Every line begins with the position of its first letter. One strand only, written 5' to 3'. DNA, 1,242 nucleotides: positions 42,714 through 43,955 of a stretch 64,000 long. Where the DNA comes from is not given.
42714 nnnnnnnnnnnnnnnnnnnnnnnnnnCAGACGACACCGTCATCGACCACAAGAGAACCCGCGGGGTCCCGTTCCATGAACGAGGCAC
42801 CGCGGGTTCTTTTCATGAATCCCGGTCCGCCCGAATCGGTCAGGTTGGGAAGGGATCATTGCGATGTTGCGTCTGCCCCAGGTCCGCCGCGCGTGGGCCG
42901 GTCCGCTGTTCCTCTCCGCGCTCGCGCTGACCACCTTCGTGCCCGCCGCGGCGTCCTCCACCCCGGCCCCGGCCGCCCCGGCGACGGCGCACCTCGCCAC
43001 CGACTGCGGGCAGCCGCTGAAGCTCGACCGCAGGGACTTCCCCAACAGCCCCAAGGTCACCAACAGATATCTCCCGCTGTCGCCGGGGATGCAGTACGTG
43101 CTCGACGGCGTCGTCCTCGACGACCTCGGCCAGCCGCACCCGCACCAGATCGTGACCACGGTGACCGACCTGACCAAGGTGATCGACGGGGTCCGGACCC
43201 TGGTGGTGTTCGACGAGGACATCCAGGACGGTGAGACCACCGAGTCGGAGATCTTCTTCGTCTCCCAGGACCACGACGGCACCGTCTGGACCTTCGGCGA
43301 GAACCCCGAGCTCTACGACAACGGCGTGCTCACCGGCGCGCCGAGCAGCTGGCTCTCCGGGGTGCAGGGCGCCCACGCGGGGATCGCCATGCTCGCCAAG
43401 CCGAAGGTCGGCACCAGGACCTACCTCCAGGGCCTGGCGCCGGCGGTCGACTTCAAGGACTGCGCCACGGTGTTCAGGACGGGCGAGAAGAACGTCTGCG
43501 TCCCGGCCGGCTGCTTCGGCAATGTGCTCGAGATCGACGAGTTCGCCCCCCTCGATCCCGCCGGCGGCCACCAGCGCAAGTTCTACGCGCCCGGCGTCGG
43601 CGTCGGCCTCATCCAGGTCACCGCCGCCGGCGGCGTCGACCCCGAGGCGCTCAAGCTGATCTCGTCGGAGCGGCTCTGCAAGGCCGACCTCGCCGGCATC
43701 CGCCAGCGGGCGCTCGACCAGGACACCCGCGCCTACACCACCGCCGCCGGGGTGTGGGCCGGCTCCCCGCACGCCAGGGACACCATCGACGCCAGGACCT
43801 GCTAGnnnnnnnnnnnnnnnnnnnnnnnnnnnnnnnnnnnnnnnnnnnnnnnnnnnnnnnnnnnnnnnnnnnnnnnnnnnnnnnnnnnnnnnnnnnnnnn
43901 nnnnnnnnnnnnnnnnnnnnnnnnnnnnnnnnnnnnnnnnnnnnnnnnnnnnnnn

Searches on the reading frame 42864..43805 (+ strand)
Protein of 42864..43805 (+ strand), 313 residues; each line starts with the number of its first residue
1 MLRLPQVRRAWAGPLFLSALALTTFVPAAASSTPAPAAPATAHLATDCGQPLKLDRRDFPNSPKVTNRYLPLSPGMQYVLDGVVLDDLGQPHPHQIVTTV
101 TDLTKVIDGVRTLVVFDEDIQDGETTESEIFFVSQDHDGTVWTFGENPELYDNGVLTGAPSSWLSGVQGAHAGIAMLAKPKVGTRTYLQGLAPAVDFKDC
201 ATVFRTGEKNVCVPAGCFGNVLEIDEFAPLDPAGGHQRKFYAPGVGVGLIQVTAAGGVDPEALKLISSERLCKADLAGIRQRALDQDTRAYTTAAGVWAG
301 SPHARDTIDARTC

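Call 10: search_protein_families(library=pfam, proteins=[window:42864-43805:+], max_evalue=0.01)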
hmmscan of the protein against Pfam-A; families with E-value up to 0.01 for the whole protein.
window:42864-43805:+ (313 aa): 0 families

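Call 41: search_protein_families(library=ncbifam, proteins=[window:42864-43805:+], max_evalue=1)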
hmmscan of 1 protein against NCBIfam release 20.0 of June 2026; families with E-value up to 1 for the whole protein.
window:42864-43805:+ (313 aa): 0 families

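Call 42: find_homologous_proteins(query=window:42864-43805:+, max_evalue=0.001)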
Query window:42864-43805:+ (313 aa): 1175 proteins with E <= 0.001 among 8000 candidates; the best 120 are listed.
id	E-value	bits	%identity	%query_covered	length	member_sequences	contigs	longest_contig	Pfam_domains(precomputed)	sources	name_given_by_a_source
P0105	2.1e-209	712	100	100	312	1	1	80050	-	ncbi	ncbi:MAG TPA: hypothetical protein VGL20_11575 [Candidatus Dormibacteraeota bacterium]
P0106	3.1e-185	633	90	100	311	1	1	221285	-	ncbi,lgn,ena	-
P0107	7.6e-178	608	84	100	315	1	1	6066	-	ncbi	-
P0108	2.2e-176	603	85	100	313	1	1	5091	-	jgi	jgi:hypothetical protein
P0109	2.6e-175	600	86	100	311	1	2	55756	-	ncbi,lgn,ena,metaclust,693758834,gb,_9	metaclust:\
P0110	2.6e-174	597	83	100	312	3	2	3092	-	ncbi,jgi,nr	ncbi:MAG: hypothetical protein QOG45_564 [Chloroflexota bacterium]|jgi:hypothetical protein|nr:hypot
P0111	3.1e-171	587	80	100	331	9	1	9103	-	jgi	jgi:hypothetical protein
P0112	3.0e-170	583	83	100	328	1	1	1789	-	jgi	jgi:hypothetical protein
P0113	7.8e-170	582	81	100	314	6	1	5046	-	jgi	jgi:hypothetical protein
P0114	9.0e-156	536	79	100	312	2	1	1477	-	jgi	jgi:hypothetical protein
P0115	1.2e-153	529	77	100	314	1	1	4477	-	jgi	jgi:hypothetical protein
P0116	2.6e-144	498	71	100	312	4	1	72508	-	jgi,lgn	jgi:hypothetical protein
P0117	4.5e-143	494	70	100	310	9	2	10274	-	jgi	jgi:hypothetical protein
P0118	6.9e-127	441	65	100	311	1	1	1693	-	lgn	-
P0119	1.4e-121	423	62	100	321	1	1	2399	-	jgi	jgi:hypothetical protein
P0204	4.5e-91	323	54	90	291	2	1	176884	-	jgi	jgi:hypothetical protein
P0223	6.5e-88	313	45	82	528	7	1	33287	-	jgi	jgi:hypothetical protein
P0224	1.0e-87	312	48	100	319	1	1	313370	-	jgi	jgi:hypothetical protein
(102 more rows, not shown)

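Call 52: predict_structure(alignment_id=A4)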
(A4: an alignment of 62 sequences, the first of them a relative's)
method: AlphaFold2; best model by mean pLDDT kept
length: 312 residues; sequences in the alignment: 62
mean_pLDDT: 88.5   pTM: 0.83
mean pLDDT of the five models: 88.5, 88.4, 88.2, 87.2, 86.5
residues with pLDDT >= 90: 239; 70-90: 29; 50-70: 11; < 50: 33
segments of 3 or more residues with pLDDT < 50: 1-15, 21-31, 35-39
pLDDT, mean of each block of 10 residues (from residue 1): 45 48 47 49 88 95 91 96 93 98 97 98 98 97 98 95 98 97 97 97 87 96 95 93 87 84 97 97 98 96 92 86
secondary structure, 60 per line:
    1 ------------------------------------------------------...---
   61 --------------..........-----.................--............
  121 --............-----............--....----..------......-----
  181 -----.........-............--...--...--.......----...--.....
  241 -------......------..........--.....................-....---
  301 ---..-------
elements in order: E75-84 E90-106 E109-120 E123-134 E140-151 E154-157 E170-175 E186-191 E196-207 E210-212 E215-217 E220-226 E236-240 E248-253 E260-269 H272-292 H294-297

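Call 57: fold_search(model_id=the predicted structure, library=pdb)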
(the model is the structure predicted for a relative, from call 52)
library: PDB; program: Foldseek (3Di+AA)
matches with E <= 10: 674; with E <= 0.001: 3
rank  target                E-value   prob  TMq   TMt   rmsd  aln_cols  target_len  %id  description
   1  3fzx                  5.6e-06  1.00  0.36  0.48   8.5       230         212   14  CRYSTAL STRUCTURE OF A PUTATIVE EXPORTED PROTEIN WITH YMCC-LIKE FOLD (BF2203) FROM BACTEROIDES FRAGILIS NCTC 9343 AT 2.2 (released 2009-02-03)
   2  4fvs_E                5.6e-06  1.00  0.30  0.41  14.5       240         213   12  Crystal structure of a putative lipoprotein (BDI_3050) from Parabacteroides distasonis ATCC 8503 at 2.70 A resolution (released 2012-07-25)
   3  4fvs_A                7.7e-06  1.00  0.30  0.42  13.0       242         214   11  Crystal structure of a putative lipoprotein (BDI_3050) from Parabacteroides distasonis ATCC 8503 at 2.70 A resolution (released 2012-07-25)
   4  9tp6_A                5.0e-03  0.89  0.25  0.31  10.7       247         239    5  Structure of LolA3 from Porphyromonas gingivalis (released 2026-02-18)
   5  9tp6_B                7.7e-03  0.91  0.29  0.35  10.2       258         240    8  Structure of LolA3 from Porphyromonas gingivalis (released 2026-02-18)
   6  2zf4_B                1.3e-02  0.85  0.23  0.36   9.3       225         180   10  Crystal Structure of VioE complexed with phenylpyruvic acid (released 2008-01-01)
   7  2zf3_A                1.6e-02  0.69  0.23  0.35  11.1       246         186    9  Crystal Structure of VioE (released 2008-01-01)
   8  6jl9                  2.0e-02  0.63  0.22  0.32  12.4       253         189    9  Crystal structure of a frog ependymin related protein (released 2019-07-10)
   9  4z48_A                2.0e-02  0.51  0.24  0.28  11.2       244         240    6  Crystal structure of a DUF1329 family protein (DESPIG_00262) from Desulfovibrio piger ATCC 29098 at 1.75 A resolution (released 2015-04-22)
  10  6ntr_A                2.1e-02  0.84  0.31  0.38   8.8       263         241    8  Crystal Structure of Beta-barrel-like Protein of Domain of Unknown Function DUF1849 from Brucella abortus (released 2019-02-13)
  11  3m4w_C                2.3e-02  0.93  0.28  0.31   8.9       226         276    6  Structural basis for the negative regulation of bacterial stress response by RseB (released 2010-05-05)
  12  6e7o_A                2.3e-02  0.60  0.21  0.35  13.8       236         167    9  Crystal structure of deglycosylated human EPDR1 (released 2019-01-23)
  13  2zf4_F                2.4e-02  0.72  0.24  0.36  10.2       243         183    8  Crystal Structure of VioE complexed with phenylpyruvic acid (released 2008-01-01)
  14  2zf4_A                2.8e-02  0.72  0.24  0.37   9.5       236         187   11  Crystal Structure of VioE complexed with phenylpyruvic acid (released 2008-01-01)
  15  6jau_A                2.8e-02  0.11  0.13  0.14  20.0       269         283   13  The complex structure of Pseudomonas aeruginosa MucA/MucB. (released 2020-01-29)
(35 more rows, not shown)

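Call 73: search_solved_structures(query=A4, max_evalue=10)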
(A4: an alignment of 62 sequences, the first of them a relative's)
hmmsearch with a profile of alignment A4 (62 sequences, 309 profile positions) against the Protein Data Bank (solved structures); distinct sequences matched with E-value up to 10: 1.
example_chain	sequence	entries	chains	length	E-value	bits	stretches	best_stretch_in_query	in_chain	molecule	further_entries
1ru4_A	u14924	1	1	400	0.84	11.9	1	151-198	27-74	Pectate lyase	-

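Call 74: search_protein_families(library=pfam, alignment_id=A4, max_evalue=1)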
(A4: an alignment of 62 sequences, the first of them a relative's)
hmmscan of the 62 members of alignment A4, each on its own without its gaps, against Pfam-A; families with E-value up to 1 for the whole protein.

A. member 1, P0105 (312 aa): 0 families

B. families by the number of members that match (of 62 scanned): 10 families
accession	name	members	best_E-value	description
PF02875.26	Mur_ligase_C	2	0.027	Mur ligase, glutamate ligase domain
PF17469.8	GP68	1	0.022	Gp68-like predicted RNA polymerase component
PF11091.14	T4_tail_cap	1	0.041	Tail-tube assembly protein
PF19516.4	DUF6049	1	0.051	Family of unknown function (DUF6049)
PF02391.22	MoaE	1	0.15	MoaE protein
PF17041.10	SasG_E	1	0.23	E domain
PF22832.1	PsaO_TMD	1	0.28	PsaO transmembrane domain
PF05950.16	Orthopox_A36R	1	0.29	Orthopoxvirus A36R protein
PF21347.3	DUF3108_like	1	0.35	DUF3108-like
PF05642.16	Sporozoite_P67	1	0.97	Sporozoite P67 surface antigen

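Call 75: find_encoding_contigs(protein=P0224, flank=9000, max_places=1)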
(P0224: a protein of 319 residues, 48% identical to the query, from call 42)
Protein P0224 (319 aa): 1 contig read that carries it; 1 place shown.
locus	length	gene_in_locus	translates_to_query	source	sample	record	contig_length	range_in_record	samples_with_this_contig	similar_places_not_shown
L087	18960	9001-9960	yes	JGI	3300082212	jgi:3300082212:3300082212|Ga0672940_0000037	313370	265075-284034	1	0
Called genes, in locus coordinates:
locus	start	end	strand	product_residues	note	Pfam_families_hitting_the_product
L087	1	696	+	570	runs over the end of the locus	PF17874:TPR_MalT (weak), PF08281:Sigma70_r4_2 (faint), PF00196:GerE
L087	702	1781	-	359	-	PF20789:4HBT_3C (weak), PF03061:4HBT (weak), PF13622:4HBT_3 (faint), PF03061:4HBT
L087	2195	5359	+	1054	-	PF00873:ACR_tran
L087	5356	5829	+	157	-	-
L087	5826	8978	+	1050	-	PF00873:ACR_tran, PF03176:MMPL, PF02355:SecD_SecF_C (weak)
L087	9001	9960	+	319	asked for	-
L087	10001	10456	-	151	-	-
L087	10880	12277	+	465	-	PF01565:FAD_binding_4, PF08031:BBE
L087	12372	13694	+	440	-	PF00561:Abhydrolase_1, PF12697:Abhydrolase_6, PF12146:Hydrolase_4 (weak), PF00211:Guanylate_cyc (faint)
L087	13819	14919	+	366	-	-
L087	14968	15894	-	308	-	PF00106:adh_short, PF01370:Epimerase (weak), PF08659:KR, PF13561:adh_short_C2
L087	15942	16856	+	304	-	PF01619:Pro_dh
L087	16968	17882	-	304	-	-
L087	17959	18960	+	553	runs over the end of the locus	PF00990:GGDEF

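Call 76: find_encoding_contigs(protein=P0204, flank=9000, max_places=1)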
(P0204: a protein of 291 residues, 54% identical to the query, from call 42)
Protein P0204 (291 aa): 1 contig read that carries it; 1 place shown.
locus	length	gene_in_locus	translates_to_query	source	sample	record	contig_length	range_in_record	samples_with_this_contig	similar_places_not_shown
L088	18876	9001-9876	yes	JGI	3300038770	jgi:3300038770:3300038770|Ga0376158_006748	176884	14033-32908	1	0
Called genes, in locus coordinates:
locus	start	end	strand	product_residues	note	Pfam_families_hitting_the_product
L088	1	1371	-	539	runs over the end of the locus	PF20695:UbiD_N, PF01977:UbiD, PF20696:UbiD_C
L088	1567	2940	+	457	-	PF20695:UbiD_N, PF01977:UbiD, PF20696:UbiD_C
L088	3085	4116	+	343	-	PF04069:OpuAC (faint), PF13379:NMT1_2, PF09084:NMT1, PF12974:Phosphonate-bd (weak)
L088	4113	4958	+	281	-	PF00005:ABC_tran, PF13304:AAA_21 (faint)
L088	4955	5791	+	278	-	PF00528:BPD_transp_1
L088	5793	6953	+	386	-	PF01070:FMN_dh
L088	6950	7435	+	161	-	-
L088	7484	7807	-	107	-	-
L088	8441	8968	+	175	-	-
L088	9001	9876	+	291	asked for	-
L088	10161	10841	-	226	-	PF01965:DJ-1_PfpI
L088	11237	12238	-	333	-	PF00174:Oxidored_molyb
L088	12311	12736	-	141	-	PF13924:Lipocalin_5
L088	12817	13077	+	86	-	PF00005:ABC_tran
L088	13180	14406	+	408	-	-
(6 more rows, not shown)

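Call 77: find_encoding_contigs(protein=P0223, flank=9000, max_places=1)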
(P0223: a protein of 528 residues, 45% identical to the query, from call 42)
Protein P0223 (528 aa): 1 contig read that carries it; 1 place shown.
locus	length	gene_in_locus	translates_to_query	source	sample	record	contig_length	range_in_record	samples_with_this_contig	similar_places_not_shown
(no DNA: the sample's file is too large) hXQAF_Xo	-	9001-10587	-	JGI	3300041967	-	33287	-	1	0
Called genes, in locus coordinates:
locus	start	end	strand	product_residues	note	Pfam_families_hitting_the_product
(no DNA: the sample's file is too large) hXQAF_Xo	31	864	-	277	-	PF00196:GerE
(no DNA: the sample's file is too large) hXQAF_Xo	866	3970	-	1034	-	PF00873:ACR_tran, PF02355:SecD_SecF_C (faint), PF03176:MMPL (weak)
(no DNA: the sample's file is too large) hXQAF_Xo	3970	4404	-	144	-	-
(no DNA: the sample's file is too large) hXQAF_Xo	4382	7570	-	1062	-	PF00873:ACR_tran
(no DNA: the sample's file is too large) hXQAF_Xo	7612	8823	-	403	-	-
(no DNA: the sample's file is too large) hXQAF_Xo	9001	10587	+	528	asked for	-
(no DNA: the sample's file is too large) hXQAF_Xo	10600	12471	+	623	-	PF01471:PG_binding_1 (weak)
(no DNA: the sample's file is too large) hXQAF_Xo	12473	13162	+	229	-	PF00005:ABC_tran, PF02463:SMC_N (faint), PF13304:AAA_21 (weak)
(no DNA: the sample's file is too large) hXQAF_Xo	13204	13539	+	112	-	?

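Call 94: search_dna_similar(query=window:42864-43802:+, collection=plasmids, mode=protein, max_evalue=0.001, max_rows=20)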
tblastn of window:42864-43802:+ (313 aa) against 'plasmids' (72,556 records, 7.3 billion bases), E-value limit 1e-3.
Records with a match: 2; places in all: 2; records where one place covers at least 80% of the query: 0.
Best place of each record, by identity: <60% 2.
By first word of the organism name: Halobaculum 1; Rhodococcus 1.
By predicted mobility (MOB-suite, as given by PLSDB): non-mobilizable 1; mobilizable 1.
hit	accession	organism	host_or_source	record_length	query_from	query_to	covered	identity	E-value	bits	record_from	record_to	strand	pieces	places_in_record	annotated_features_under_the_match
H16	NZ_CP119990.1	Halobaculum marinum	cell culture,sediment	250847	95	292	63%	29.8%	3e-12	75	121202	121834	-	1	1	hypothetical protein | SHOCT domain-containing protein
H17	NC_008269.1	Rhodococcus jostii RHA1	-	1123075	110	246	44%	31.4%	7e-7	58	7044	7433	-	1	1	record has no annotation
